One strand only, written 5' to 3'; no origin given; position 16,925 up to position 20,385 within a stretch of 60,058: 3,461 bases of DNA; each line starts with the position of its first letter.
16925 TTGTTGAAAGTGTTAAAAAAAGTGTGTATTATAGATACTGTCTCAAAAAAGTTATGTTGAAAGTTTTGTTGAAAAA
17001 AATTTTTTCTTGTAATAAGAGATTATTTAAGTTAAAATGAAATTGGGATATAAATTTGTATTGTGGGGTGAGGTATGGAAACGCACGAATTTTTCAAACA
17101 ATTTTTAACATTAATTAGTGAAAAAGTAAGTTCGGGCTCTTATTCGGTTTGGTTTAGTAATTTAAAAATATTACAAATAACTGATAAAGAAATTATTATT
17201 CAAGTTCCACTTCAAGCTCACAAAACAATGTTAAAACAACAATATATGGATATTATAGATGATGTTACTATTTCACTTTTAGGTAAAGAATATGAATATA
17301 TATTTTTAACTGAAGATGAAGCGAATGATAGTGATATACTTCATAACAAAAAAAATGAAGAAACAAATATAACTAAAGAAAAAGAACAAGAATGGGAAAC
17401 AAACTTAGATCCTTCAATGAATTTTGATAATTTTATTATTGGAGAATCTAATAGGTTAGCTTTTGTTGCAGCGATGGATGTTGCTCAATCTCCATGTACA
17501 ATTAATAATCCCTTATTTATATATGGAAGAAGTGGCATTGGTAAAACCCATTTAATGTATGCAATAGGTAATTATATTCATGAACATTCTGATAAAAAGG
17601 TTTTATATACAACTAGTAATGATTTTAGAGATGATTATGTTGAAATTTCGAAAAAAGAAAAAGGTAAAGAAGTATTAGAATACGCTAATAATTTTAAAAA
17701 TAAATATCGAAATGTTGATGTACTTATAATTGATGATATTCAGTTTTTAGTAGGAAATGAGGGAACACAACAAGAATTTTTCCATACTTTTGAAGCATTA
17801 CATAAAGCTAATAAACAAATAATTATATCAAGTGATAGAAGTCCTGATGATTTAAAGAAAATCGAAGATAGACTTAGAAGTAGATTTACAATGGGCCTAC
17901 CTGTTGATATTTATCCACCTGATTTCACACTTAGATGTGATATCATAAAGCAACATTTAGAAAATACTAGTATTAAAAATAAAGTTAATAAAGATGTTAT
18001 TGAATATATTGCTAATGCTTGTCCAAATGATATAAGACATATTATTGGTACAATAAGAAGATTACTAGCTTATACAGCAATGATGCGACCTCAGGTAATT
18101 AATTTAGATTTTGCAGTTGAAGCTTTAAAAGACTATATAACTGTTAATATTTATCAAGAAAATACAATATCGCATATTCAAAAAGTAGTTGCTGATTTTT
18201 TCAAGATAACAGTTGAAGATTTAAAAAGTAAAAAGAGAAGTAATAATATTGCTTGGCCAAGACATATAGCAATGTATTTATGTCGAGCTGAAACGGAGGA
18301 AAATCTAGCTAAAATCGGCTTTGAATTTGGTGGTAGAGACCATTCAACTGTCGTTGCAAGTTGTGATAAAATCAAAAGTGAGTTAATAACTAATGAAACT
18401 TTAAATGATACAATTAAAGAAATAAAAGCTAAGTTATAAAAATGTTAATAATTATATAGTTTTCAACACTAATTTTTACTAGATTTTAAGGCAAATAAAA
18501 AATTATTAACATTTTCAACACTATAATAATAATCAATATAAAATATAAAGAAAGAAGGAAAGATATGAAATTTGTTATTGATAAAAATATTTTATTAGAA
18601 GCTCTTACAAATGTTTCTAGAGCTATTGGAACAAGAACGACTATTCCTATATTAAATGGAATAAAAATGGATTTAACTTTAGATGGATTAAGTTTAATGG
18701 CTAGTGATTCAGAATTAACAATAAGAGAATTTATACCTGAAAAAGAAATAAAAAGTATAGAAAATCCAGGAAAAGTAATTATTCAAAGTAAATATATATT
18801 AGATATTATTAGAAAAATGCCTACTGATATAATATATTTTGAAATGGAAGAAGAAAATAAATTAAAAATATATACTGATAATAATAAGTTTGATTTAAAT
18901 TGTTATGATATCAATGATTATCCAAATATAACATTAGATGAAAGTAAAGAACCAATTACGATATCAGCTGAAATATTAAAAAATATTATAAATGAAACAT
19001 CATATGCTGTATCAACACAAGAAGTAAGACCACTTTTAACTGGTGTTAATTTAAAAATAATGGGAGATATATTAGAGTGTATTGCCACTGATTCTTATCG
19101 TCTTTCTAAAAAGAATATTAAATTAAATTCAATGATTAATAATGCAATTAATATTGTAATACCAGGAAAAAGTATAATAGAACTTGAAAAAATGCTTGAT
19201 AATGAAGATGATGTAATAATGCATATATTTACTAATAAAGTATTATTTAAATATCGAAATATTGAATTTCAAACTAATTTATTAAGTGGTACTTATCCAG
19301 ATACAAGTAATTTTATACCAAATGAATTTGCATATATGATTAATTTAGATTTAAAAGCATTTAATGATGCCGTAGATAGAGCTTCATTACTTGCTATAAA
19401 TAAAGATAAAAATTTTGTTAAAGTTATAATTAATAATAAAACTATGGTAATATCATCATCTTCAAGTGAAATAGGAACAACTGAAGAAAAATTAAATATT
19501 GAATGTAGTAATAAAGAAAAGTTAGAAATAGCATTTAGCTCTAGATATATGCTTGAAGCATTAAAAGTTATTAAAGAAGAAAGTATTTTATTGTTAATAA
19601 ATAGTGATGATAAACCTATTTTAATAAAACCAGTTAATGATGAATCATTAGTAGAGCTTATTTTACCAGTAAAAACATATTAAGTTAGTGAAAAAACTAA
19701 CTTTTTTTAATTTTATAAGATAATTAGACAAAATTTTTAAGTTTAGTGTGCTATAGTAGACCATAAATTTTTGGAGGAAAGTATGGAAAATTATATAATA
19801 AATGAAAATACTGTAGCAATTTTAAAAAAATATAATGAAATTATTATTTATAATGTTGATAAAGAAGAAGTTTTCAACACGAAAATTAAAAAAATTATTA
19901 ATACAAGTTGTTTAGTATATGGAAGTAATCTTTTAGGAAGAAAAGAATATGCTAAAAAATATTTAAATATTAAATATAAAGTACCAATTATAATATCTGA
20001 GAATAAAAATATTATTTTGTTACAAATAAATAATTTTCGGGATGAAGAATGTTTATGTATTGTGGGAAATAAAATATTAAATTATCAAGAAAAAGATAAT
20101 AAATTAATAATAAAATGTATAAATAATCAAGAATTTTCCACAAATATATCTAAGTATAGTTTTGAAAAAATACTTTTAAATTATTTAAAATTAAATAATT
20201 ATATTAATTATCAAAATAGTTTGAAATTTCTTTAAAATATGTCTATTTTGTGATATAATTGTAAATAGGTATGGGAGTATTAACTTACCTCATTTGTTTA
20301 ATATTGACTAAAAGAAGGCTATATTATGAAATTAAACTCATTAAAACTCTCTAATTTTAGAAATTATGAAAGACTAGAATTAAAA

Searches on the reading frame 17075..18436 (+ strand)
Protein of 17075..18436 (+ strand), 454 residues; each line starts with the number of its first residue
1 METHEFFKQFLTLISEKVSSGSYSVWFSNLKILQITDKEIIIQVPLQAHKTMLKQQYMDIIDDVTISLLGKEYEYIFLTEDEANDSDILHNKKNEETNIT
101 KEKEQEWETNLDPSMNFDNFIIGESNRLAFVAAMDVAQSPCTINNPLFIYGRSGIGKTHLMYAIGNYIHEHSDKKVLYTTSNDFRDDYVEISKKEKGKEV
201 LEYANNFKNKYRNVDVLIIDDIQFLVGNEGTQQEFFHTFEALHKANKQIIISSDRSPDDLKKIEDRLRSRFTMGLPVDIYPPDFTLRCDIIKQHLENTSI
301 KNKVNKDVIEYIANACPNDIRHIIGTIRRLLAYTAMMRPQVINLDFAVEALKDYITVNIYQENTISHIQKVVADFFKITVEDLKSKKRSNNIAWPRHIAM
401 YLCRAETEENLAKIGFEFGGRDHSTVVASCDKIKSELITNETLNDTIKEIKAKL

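Call 12: find_related_loci(query=window:17075-18436:+, collection=genome_contigs, flank=10000)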
Query window:17075-18436:+ (454 aa) in genome_contigs; peptide patterns used: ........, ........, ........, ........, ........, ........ (x = any residue, [..] = any of these).
599 stretches matched a pattern (row limit reached: there are more); 557 encode a relative of the query (tblastn E <= 1e-3); the best 80 are kept; 80 distinct loci.
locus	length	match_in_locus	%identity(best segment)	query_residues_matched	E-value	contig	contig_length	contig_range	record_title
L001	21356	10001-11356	83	1-454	0e+0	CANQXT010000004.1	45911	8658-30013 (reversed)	MAG: uncultured Bacilli bacterium isolate Lapin-016__bin44 genome assembly, contig: Lapin-016__NODE_658_length_45911_cov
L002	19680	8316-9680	75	1-454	0e+0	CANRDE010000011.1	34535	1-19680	MAG: uncultured Bacilli bacterium isolate Lapin-027__bin18 genome assembly, contig: Lapin-027__NODE_956_length_34535_cov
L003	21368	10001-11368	72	1-454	0e+0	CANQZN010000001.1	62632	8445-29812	MAG: uncultured Bacilli bacterium isolate Lapin-017__bin4 genome assembly, contig: Lapin-017__NODE_179_length_62632_cov_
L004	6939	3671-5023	74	1-454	0e+0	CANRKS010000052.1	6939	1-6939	MAG: uncultured Bacilli bacterium isolate Lapin-033__bin45 genome assembly, contig: Lapin-033__NODE_8990_length_6939_cov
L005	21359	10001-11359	73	1-454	0e+0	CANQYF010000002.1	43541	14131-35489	MAG: uncultured Bacilli bacterium isolate Lapin-015__bin82 genome assembly, contig: Lapin-015__NODE_662_length_43541_cov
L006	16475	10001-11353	72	1-454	0e+0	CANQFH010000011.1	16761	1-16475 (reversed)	MAG: uncultured Bacilli bacterium isolate Lapin-005__bin46 genome assembly, contig: Lapin-005__NODE_4571_length_16761_co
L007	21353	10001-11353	74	1-454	0e+0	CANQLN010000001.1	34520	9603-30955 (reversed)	MAG: uncultured Bacilli bacterium isolate Lapin-015__bin74 genome assembly, contig: Lapin-015__NODE_1008_length_34520_co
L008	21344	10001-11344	72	1-450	0e+0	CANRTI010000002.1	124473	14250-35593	MAG TPA_asm: uncultured Mycoplasma sp. isolate SRR15510239_bin.10_metawrap_v1.3_MAG genome assembly, contig: NODE.95_len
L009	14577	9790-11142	71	1-454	0e+0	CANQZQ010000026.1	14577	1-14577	MAG: uncultured Bacilli bacterium isolate Lapin-017__bin6 genome assembly, contig: Lapin-017__NODE_2635_length_14577_cov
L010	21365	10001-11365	69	1-454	0e+0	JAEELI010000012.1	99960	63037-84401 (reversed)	MAG: Bacillales bacterium isolate Tb.RUG.212 k141_4252185_flag=1_multi=22.0000_len=99960, whole genome shotgun sequence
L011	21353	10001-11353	71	1-454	0e+0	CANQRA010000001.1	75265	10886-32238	MAG: uncultured Bacilli bacterium isolate Lapin-010__bin27 genome assembly, contig: Lapin-010__NODE_117_length_75265_cov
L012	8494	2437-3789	70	1-454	0e+0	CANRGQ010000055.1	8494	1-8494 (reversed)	MAG: uncultured Bacilli bacterium isolate Lapin-021__bin69 genome assembly, contig: Lapin-021__NODE_9783_length_8494_cov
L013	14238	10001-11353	70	1-454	0e+0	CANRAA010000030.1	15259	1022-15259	MAG: uncultured Bacilli bacterium isolate Lapin-017__bin11 genome assembly, contig: Lapin-017__NODE_2421_length_15259_co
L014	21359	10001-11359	71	1-454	0e+0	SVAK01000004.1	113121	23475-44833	MAG: Bacillota bacterium isolate SIG200 NODE_941_length_113121_cov_3.096465, whole genome shotgun sequence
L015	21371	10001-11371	67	1-454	0e+0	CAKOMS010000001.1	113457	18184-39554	MAG: uncultured Bacilli bacterium isolate REFINED_METABAT215_TOP10_CONTIGS_1500_ASSEMBLY_K77_MERGED__Hadza_MoBio_hadza-A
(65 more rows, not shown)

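Call 42: list_cluster_members(proteins=[P0121, window:17075-18436:+, window:23400-25904:+])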
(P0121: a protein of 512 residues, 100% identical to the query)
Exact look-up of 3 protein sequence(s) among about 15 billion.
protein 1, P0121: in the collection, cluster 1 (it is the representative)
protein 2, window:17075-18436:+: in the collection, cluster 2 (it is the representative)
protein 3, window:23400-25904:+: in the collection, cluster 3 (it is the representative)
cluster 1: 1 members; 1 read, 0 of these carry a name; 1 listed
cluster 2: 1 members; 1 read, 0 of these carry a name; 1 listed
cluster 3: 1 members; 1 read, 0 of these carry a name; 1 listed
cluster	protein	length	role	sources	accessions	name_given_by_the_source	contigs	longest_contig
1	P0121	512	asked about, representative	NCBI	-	-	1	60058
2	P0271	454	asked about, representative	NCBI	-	-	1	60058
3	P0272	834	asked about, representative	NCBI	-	-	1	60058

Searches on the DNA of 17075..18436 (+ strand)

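Call 39: search_rna_families(sources=[L001, L003, L008, L018, L026, L047, L061], threshold=gathering)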
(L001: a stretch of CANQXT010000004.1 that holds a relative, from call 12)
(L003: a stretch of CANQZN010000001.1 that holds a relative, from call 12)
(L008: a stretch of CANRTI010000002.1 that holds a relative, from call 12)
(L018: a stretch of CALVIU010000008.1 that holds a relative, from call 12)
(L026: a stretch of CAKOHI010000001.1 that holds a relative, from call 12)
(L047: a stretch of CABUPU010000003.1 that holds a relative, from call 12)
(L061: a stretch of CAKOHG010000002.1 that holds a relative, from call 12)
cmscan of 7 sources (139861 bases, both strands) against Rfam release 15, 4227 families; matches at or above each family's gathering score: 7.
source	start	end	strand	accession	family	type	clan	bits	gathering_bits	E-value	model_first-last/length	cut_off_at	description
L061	19580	19665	+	RF00169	Bacteria_small_SRP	Gene;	CL00003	57.2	40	1.4e-09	1-97/97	no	Bacterial small signal recognition particle RNA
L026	20041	20126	+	RF00169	Bacteria_small_SRP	Gene;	CL00003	54.7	40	7.4e-09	1-97/97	no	Bacterial small signal recognition particle RNA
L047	19518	19615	+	RF00169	Bacteria_small_SRP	Gene;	CL00003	54.7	40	7.2e-09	1-97/97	no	Bacterial small signal recognition particle RNA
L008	19664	19762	+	RF00169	Bacteria_small_SRP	Gene;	CL00003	54.1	40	1.1e-08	1-97/97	no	Bacterial small signal recognition particle RNA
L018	11200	11295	+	RF00169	Bacteria_small_SRP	Gene;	CL00003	53.6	40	1.5e-08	1-97/97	no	Bacterial small signal recognition particle RNA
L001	19821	19917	+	RF00169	Bacteria_small_SRP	Gene;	CL00003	50.6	40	1e-07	1-97/97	no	Bacterial small signal recognition particle RNA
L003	19615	19700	+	RF00169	Bacteria_small_SRP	Gene;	CL00003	50.4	40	1.2e-07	1-97/97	no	Bacterial small signal recognition particle RNA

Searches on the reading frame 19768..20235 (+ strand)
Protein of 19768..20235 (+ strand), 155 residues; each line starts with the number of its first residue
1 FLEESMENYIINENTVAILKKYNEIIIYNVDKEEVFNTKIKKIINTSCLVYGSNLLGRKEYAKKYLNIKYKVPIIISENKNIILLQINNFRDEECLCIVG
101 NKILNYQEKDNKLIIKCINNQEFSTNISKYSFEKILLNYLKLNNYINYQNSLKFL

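Call 81: search_protein_families(library=pfam, proteins=[window:19768-20235:+], max_evalue=0.0001)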
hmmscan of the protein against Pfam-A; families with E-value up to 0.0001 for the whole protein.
window:19768-20235:+ (155 aa): 1 family
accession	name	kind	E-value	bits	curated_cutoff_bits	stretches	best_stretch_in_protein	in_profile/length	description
PF06338.17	ComK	-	3.9e-20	72.6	22.3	1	6-143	1-144/152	ComK protein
